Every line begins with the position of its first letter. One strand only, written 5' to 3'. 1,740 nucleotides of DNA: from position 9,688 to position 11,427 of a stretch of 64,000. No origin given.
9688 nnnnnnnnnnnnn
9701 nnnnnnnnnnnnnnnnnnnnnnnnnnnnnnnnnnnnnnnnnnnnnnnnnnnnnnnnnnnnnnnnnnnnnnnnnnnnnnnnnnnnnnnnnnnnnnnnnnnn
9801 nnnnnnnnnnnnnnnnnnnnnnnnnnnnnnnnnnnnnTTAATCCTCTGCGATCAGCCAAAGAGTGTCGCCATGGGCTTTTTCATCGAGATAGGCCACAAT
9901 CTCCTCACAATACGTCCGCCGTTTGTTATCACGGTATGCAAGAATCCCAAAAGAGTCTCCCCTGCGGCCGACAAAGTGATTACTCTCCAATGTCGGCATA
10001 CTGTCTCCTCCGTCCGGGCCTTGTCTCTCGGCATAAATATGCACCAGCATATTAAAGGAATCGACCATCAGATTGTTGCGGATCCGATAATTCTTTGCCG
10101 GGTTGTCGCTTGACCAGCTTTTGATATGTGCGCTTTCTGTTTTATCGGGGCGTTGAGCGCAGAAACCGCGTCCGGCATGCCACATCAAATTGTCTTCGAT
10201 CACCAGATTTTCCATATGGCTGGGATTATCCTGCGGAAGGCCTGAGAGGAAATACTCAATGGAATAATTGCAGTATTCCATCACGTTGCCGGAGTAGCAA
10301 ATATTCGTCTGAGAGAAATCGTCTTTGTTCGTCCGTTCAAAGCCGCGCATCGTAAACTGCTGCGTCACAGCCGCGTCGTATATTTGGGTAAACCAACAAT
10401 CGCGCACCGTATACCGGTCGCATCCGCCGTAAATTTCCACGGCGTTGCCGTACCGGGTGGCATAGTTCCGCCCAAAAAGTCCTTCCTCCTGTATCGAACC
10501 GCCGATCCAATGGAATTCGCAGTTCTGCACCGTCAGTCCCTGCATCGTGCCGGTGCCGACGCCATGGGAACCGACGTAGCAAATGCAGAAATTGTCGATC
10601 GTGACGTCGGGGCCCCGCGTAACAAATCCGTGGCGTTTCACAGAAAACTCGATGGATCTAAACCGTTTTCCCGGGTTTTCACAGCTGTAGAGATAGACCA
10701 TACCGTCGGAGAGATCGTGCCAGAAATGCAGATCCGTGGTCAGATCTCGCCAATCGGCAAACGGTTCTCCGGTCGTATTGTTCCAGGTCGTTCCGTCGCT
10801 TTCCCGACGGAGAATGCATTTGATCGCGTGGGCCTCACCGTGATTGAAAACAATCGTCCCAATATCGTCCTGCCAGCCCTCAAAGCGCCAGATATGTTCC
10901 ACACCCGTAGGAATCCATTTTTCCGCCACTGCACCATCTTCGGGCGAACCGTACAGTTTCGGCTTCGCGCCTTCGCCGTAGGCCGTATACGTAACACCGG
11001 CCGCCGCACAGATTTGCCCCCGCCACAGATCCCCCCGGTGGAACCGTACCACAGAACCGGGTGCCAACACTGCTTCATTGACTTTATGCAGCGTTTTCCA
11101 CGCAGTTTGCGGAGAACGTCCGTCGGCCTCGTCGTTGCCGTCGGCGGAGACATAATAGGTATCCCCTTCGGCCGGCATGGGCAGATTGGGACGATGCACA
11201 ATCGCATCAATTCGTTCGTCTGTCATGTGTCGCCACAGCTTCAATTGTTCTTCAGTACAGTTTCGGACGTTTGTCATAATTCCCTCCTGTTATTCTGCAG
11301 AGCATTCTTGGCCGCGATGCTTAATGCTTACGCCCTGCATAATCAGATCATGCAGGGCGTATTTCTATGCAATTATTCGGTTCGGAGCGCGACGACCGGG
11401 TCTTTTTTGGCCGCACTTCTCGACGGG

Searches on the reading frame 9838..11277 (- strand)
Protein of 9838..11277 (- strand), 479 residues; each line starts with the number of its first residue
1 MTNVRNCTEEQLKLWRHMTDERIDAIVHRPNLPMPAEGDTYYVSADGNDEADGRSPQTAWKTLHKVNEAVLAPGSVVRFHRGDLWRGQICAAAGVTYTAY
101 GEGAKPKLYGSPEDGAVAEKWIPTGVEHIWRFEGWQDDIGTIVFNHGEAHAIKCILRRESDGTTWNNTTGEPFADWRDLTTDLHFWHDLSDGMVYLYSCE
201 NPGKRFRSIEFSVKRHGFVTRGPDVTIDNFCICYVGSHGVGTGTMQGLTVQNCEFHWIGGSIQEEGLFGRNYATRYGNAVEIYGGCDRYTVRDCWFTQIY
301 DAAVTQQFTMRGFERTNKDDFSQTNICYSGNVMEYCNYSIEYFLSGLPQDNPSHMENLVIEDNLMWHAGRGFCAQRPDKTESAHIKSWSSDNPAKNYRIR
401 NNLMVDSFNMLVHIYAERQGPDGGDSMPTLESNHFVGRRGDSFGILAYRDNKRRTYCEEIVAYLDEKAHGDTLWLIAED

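Call 7: search_protein_families(library=pfam, proteins=[window:9838-11277:-])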
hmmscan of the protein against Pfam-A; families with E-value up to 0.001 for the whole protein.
window:9838-11277:- (479 aa): 0 families

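Call 24: search_protein_families(library=ncbifam, proteins=[window:9838-11277:-], max_evalue=0.01)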
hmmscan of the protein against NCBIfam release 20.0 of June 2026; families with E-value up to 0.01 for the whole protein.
window:9838-11277:- (479 aa): 1 family
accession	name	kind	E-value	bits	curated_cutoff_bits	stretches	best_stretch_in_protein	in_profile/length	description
NF047897.1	LctobiosidLnbX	equivalog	1.9e-06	26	2500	1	35-95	40-103/1498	lacto-N-biosidase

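Call 60: find_encoding_contigs(protein=window:9838-11277:-, flank=2500, max_places=10)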
Protein window:9838-11277:- (479 aa): 15 contigs read that carry it; 10 places shown.
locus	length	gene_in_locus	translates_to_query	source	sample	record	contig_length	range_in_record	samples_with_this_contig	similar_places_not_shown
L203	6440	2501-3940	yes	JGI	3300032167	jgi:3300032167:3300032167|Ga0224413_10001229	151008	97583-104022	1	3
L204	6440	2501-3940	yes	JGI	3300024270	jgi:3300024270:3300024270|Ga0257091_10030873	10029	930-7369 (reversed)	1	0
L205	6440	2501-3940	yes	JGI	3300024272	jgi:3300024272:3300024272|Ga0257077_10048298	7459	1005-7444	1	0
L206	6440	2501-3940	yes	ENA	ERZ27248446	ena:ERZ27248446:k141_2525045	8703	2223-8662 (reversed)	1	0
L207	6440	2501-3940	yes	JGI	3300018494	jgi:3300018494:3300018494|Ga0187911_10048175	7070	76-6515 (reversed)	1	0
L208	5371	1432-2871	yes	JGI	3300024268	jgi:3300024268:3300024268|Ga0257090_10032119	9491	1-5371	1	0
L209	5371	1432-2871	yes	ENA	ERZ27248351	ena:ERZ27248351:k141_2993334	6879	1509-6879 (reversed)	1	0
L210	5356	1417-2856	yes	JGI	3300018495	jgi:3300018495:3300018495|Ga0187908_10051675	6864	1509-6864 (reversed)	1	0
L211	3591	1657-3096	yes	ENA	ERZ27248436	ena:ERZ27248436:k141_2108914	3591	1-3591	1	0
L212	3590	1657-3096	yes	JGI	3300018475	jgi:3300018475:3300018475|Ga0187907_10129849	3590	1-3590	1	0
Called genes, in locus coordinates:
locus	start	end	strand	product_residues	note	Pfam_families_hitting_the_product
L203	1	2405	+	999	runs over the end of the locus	PF00005:ABC_tran, PF02687:FtsX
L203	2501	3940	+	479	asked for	-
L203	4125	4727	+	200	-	PF00239:Resolvase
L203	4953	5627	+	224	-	-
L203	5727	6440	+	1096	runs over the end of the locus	PF00395:SLH, PF09479:Flg_new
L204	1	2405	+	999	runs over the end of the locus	PF00005:ABC_tran, PF02687:FtsX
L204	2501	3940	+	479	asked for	-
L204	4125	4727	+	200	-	PF00239:Resolvase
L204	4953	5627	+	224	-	-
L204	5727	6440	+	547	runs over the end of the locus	?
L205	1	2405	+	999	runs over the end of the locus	PF00005:ABC_tran, PF02687:FtsX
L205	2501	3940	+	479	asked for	-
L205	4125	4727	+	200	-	PF00239:Resolvase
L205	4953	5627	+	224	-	-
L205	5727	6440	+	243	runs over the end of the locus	?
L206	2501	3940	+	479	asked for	-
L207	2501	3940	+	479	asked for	-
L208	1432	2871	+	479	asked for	-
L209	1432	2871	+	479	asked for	-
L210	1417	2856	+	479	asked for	-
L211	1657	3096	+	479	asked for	-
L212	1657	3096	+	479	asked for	-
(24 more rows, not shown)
